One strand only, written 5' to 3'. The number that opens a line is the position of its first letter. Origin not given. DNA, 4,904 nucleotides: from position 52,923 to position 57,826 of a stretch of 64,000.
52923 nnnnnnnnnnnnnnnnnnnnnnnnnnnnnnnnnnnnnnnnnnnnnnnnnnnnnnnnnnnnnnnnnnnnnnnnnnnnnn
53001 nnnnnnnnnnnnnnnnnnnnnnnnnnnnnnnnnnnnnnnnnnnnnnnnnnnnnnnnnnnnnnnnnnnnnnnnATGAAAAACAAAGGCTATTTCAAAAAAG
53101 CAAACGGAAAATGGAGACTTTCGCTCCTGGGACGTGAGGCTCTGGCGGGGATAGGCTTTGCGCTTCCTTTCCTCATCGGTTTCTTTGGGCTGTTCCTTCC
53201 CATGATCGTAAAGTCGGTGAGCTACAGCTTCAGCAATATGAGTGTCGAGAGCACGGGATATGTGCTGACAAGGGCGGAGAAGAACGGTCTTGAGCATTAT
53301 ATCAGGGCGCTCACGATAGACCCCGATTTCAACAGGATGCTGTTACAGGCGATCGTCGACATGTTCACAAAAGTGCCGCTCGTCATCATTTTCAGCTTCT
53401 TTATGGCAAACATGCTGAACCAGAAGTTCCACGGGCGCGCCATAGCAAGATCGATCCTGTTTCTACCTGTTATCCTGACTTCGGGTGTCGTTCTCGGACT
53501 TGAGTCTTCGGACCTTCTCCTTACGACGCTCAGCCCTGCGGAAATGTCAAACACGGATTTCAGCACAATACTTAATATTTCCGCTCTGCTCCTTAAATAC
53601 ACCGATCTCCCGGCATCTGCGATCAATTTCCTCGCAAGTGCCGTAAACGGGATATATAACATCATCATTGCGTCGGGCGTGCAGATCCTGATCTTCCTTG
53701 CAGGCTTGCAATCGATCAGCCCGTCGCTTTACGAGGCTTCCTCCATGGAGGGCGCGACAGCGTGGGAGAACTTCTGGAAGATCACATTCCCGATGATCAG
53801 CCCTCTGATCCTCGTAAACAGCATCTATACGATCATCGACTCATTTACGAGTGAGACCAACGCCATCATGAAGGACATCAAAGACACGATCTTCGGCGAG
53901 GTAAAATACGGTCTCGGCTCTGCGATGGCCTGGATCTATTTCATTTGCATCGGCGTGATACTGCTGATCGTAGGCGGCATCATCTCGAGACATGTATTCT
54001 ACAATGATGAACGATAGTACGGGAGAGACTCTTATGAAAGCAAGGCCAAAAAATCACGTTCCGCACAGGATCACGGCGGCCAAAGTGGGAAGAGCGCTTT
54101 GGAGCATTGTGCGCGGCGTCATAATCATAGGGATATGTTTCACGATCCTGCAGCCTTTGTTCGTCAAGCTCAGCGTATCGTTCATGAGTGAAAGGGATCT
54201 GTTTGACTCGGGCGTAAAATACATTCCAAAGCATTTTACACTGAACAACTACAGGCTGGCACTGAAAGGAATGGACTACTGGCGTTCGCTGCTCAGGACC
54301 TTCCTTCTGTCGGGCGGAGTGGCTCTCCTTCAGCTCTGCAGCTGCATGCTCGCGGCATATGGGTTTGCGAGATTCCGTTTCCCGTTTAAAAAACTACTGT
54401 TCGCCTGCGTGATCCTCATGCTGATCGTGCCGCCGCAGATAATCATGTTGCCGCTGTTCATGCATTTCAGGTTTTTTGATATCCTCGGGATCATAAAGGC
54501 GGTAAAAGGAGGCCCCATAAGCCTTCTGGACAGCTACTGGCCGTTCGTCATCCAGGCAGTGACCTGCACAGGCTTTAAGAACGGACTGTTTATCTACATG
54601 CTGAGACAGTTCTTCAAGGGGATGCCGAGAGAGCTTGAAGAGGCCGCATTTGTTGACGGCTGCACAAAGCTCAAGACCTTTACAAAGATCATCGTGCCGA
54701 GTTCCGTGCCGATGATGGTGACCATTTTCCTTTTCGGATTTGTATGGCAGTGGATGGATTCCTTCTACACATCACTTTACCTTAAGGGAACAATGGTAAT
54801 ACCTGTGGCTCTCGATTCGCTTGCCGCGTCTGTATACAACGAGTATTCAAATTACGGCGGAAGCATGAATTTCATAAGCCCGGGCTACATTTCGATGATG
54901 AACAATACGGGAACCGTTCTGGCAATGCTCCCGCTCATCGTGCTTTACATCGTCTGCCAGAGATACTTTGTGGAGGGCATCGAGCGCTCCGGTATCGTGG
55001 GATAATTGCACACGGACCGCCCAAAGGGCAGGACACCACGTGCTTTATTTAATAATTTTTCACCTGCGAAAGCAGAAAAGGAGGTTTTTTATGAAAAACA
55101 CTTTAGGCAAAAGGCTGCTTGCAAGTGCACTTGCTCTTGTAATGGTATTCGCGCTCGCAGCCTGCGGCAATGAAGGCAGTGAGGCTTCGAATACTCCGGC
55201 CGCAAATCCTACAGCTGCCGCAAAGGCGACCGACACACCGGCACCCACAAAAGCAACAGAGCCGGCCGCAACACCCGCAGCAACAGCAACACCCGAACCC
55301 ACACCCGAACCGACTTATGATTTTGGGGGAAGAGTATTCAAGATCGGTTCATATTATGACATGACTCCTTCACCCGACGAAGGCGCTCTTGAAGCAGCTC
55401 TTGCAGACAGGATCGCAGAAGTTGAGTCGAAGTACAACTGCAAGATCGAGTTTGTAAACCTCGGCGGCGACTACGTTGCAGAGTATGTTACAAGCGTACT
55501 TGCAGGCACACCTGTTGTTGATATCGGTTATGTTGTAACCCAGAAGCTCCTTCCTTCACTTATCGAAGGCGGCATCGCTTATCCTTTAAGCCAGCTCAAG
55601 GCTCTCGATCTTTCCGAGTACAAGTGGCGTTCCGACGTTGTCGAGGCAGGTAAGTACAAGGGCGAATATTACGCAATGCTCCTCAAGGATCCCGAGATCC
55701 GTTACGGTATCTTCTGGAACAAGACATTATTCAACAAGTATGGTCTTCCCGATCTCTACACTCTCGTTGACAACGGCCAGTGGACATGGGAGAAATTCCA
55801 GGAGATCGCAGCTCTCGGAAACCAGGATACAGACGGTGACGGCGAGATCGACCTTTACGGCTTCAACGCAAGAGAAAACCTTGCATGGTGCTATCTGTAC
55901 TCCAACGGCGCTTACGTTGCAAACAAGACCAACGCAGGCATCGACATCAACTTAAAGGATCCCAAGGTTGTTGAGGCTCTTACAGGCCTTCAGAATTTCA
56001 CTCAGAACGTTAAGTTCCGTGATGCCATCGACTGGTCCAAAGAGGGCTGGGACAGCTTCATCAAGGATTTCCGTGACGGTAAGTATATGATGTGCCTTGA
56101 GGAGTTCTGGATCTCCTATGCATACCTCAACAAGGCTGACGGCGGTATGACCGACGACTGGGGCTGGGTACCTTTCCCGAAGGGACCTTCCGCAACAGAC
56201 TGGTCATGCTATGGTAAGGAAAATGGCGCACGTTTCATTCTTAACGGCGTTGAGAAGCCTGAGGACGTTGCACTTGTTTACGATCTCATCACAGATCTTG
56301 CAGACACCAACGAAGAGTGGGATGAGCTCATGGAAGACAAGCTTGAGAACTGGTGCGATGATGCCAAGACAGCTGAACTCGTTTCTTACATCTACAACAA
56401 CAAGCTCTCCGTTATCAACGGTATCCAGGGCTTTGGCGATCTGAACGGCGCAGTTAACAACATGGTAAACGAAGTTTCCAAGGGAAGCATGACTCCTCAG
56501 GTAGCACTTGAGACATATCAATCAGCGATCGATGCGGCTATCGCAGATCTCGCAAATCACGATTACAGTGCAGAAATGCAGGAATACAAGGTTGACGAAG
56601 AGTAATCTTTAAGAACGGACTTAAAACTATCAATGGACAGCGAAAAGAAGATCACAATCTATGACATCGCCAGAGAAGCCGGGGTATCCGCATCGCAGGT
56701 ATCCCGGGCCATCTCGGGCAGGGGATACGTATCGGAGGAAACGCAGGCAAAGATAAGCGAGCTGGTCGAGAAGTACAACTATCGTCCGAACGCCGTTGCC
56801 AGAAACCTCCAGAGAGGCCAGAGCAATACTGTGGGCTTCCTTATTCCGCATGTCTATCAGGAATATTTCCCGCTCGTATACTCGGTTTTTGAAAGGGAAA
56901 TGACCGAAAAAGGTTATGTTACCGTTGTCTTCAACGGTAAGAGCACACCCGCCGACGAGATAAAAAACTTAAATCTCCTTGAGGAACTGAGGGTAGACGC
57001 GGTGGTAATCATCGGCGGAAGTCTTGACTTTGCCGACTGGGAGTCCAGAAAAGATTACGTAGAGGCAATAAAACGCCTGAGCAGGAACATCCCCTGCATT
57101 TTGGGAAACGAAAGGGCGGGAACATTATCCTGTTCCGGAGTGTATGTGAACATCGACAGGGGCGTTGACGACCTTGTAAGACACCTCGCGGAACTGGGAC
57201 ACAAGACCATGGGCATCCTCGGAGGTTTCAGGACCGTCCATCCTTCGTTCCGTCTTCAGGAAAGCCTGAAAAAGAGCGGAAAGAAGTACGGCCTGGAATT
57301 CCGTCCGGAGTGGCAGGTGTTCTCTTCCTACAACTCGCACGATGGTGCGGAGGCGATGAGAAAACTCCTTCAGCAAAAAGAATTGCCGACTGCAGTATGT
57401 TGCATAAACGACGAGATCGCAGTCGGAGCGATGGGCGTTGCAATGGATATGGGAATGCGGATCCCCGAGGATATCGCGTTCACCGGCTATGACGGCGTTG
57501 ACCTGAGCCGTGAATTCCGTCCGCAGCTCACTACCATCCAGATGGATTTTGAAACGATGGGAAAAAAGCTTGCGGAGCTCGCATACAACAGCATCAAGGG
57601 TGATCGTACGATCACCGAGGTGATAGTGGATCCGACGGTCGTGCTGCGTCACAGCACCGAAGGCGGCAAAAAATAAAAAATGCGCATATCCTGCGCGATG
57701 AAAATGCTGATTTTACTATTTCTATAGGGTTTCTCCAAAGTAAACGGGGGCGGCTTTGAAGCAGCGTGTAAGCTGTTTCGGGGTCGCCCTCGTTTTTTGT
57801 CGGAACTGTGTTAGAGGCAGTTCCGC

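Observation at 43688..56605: Composite glycan-import locus: two ATPase-less CUT1 systems separated by a conserved-looking NHL/TPR - YIP1 - large DUF triad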

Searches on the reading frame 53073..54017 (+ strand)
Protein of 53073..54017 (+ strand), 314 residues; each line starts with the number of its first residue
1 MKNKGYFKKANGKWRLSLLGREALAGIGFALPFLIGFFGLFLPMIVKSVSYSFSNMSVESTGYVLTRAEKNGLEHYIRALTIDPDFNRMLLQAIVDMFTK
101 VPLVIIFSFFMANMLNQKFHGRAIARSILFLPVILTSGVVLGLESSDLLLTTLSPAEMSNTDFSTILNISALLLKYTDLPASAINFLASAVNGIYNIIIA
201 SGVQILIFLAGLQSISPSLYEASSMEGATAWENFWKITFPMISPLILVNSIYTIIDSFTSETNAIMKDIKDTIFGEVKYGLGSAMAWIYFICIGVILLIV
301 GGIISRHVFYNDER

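Call 3: search_protein_families(library=pfam, proteins=[window:53073-54017:+], max_evalue=0.01)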
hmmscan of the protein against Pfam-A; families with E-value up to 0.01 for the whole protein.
window:53073-54017:+ (314 aa): 1 family
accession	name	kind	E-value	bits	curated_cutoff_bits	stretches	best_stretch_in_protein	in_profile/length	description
PF00528.27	BPD_transp_1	-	8.7e-05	22.8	26.4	1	90-286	19-154/184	Binding-protein-dependent transport system inner membrane component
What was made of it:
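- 53073..54017 (+): ABC permease C (divergent MalF-like TMD) with EAA loop. Pfam 22.8 bits, below the cut-off (call 3).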

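Call 31: search_protein_families(library=ncbifam, proteins=[window:53073-54017:+], max_evalue=0.001)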
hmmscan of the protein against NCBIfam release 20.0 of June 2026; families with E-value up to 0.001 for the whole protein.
window:53073-54017:+ (314 aa): 11 families
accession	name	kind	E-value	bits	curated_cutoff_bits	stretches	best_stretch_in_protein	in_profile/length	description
TIGR00969.1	3a0106s02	subfamily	6.5e-09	35.6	240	1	212-249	166-203/272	sulfate ABC transporter permease subunit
NF008232.0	PRK10999.1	equivalog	2e-08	33.4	392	1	60-246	258-433/520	maltose ABC transporter permease MalF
TIGR02140.1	permease_CysW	equivalog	1.9e-07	30.8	329.1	1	62-243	22-183/261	sulfate ABC transporter permease subunit CysW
NF007852.0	PRK10561.1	equivalog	2.9e-07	30.6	335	1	105-259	87-232/295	sn-glycerol-3-phosphate ABC transporter permease UgpA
TIGR01581.1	Mo_ABC_porter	hypoth_equivalog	9.8e-06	25.2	210.3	1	82-255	15-169/225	ABC transporter permease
NF006939.0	PRK09421.1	equivalog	1.1e-05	25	262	1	93-256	19-160/230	molybdate ABC transporter permease subunit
NF008231.0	PRK10998.1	equivalog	0.00014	21.5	261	1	166-260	134-229/296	maltose ABC transporter permease MalG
TIGR03262.1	PhnU2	equivalog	0.00032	19.5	593.25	0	203-246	147-190/546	putative 2-aminoethylphosphonate ABC transporter permease subunit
NF008620.0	PRK11602.1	equivalog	0.00055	19.2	442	0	63-143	40-119/291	sulfate/thiosulfate ABC transporter permease CysW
TIGR02141.1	modB_ABC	equivalog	0.00069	19.3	182.6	1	102-251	12-142/208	molybdate ABC transporter permease subunit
NF040932.1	ABC_arch_GlcU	equivalog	0.00078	19.2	340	0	117-258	56-202/272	glucose ABC transporter permease GlcU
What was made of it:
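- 53073..54017 (+): NCBIfam MalF/UgpA-like (call 31).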

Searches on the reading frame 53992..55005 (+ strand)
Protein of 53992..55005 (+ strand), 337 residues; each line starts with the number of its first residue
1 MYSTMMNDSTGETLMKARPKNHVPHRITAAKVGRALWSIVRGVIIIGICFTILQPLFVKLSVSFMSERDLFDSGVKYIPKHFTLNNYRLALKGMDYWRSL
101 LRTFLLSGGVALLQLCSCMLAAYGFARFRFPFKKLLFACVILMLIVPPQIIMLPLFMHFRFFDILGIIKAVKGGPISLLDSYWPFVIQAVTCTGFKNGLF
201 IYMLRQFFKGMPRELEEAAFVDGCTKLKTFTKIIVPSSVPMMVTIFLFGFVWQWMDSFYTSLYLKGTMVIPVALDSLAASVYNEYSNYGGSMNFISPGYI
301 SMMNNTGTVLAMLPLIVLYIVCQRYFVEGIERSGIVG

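Call 3: search_protein_families(library=pfam, proteins=[window:53992-55005:+], max_evalue=0.01)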
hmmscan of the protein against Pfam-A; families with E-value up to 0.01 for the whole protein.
window:53992-55005:+ (337 aa): 1 family
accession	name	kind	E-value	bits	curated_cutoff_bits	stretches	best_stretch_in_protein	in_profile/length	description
PF00528.27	BPD_transp_1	-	9.8e-14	51.9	26.4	1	121-326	8-178/184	Binding-protein-dependent transport system inner membrane component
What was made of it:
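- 53992..55005 (+): ABC permease D (MalG/UgpE-like TMD) with EAA loop. Pfam 51.9 bits (call 3).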

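Call 31: search_protein_families(library=ncbifam, proteins=[window:53992-55005:+], max_evalue=0.001)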
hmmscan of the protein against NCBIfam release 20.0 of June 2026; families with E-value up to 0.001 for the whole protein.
window:53992-55005:+ (337 aa): 13 families
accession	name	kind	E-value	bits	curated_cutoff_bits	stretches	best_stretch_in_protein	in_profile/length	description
NF008210.0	PRK10973.1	equivalog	3.1e-21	76.3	297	1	41-330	13-276/281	sn-glycerol-3-phosphate ABC transporter permease UgpE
NF008231.0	PRK10998.1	equivalog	2.8e-19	69.8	261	1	109-335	94-294/296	maltose ABC transporter permease MalG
NF040932.1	ABC_arch_GlcU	equivalog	1e-13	51.6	340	1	43-331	7-265/272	glucose ABC transporter permease GlcU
TIGR01581.1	Mo_ABC_porter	hypoth_equivalog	4e-10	39.6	210.3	1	94-250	17-168/225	ABC transporter permease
NF006939.0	PRK09421.1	equivalog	2.3e-08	33.7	262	1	107-251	19-159/230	molybdate ABC transporter permease subunit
NF040839.1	tungstate_WtpB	equivalog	5.5e-08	32.7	340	1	91-244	37-184/251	tungstate ABC transporter permease WtpB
TIGR02141.1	modB_ABC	equivalog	1.7e-07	31.1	182.6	1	111-252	11-147/208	molybdate ABC transporter permease subunit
TIGR02139.1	permease_CysT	equivalog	1.7e-06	27.8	246.1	1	104-250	56-197/265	sulfate ABC transporter permease subunit CysT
TIGR03262.1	PhnU2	equivalog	7e-05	21.7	593.25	1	56-250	16-198/546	putative 2-aminoethylphosphonate ABC transporter permease subunit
NF008208.0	PRK10971.1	equivalog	8.8e-05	22.1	415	1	105-267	64-221/277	sulfate/thiosulfate ABC transporter permease CysT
TIGR00969.1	3a0106s02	subfamily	0.00018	21.1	240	1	102-249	65-207/272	sulfate ABC transporter permease subunit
NF007047.0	PRK09500.1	equivalog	0.00044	19.9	326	1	50-266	16-208/257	spermidine/putrescine ABC transporter permease PotC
TIGR00974.1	3a0107s02c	equivalog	0.00087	18.5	193.45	0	207-246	151-190/272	phosphate ABC transporter permease PstA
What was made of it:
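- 53992..55005 (+): NCBIfam UgpE/MalG-like (call 31).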

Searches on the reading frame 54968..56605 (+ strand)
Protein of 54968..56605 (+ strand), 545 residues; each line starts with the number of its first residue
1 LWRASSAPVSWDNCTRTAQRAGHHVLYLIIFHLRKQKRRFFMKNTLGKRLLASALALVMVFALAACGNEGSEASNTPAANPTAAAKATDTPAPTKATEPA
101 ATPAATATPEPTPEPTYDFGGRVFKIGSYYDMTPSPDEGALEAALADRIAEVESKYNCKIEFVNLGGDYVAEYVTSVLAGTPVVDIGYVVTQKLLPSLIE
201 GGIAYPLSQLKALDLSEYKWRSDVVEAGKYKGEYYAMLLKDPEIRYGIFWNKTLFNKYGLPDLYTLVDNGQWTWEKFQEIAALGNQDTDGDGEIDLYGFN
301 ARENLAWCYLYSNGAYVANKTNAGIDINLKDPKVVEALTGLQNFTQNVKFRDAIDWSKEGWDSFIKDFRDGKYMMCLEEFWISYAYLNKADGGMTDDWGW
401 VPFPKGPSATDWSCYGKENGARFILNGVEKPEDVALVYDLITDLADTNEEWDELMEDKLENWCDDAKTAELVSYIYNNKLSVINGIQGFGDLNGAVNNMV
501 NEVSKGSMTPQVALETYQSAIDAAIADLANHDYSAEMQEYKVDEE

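Call 3: search_protein_families(library=pfam, proteins=[window:54968-56605:+], max_evalue=0.01)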
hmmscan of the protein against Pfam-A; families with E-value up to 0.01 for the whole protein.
window:54968-56605:+ (545 aa): 1 family
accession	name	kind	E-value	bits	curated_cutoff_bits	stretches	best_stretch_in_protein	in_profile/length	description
PF01547.30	SBP_bac_1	-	1e-10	42.6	26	1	150-416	15-277/307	Bacterial extracellular solute-binding protein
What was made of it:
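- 55091..56605 (+): SBP lipoprotein (504 aa; corrected start). Pfam SBP_bac_1 (call 3).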

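Call 31: search_protein_families(library=ncbifam, proteins=[window:54968-56605:+], max_evalue=0.001)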
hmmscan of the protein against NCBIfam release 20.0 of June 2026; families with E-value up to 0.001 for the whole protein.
window:54968-56605:+ (545 aa): 2 families
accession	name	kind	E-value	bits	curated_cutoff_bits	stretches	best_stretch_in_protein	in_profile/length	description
NF037973.1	metallo_SslE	exception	0.00015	19.3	3000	1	48-118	9-75/1519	lipoprotein metalloprotease SslE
NF041057.1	Rcas_1661_fam_Se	equivalog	0.00094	18.8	190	0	56-115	2-65/247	Rcas_1661 family thioredoxin-like (seleno)lipoprotein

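Call 71: search_solved_structures(query=window:55091-56602:+, max_evalue=0.001)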
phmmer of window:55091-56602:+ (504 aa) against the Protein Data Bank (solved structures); distinct sequences matched with E-value up to 0.001: 1.
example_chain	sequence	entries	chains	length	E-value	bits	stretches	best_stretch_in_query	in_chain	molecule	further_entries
6rjy_A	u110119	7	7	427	2.7e-09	39.4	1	108-308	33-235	Arabino-oligosaccharids-binding protein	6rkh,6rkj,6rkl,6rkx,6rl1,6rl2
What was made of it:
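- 55091..56605 (+): Weak match to the arabino-oligosaccharide SBP 6rjy, 3e-9 (call 71).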

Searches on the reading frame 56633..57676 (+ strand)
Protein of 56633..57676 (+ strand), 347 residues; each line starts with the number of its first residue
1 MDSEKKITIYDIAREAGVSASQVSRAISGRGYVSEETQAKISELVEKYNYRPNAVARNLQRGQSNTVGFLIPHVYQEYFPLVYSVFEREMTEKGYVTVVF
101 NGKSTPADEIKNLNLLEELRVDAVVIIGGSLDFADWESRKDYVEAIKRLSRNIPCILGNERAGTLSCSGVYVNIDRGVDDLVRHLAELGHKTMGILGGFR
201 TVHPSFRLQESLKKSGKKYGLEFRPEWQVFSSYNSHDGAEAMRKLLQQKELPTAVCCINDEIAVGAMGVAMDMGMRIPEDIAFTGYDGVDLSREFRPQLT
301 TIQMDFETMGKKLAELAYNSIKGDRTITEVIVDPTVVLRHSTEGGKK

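Call 4: search_protein_families(library=pfam, proteins=[window:56633-57676:+], max_evalue=0.01)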
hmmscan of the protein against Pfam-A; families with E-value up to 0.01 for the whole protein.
window:56633-57676:+ (347 aa): 5 families
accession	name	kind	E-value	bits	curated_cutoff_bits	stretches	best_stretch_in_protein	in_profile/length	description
PF13377.12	Peripla_BP_3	-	6.6e-31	108.1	26.5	1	182-342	1-167/167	Periplasmic binding protein-like domain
PF00532.27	Peripla_BP_1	-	4.5e-18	66.1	22.2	1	65-332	2-272/281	Periplasmic binding proteins and sugar binding domain of LacI family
PF00356.27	LacI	-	1.8e-15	56.9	27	1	8-53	1-46/46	Bacterial regulatory proteins, lacI family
PF13407.12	Peripla_BP_4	-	1.4e-06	28.5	35.1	0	224-323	150-256/258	Periplasmic binding protein domain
PF01381.28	HTH_3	-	0.00068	20.1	23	1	4-43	7-46/55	Helix-turn-helix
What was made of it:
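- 56633..57676 (+): LacI-family regulator, last gene of the unit. Pfam LacI plus Peripla_BP_3 (call 4).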
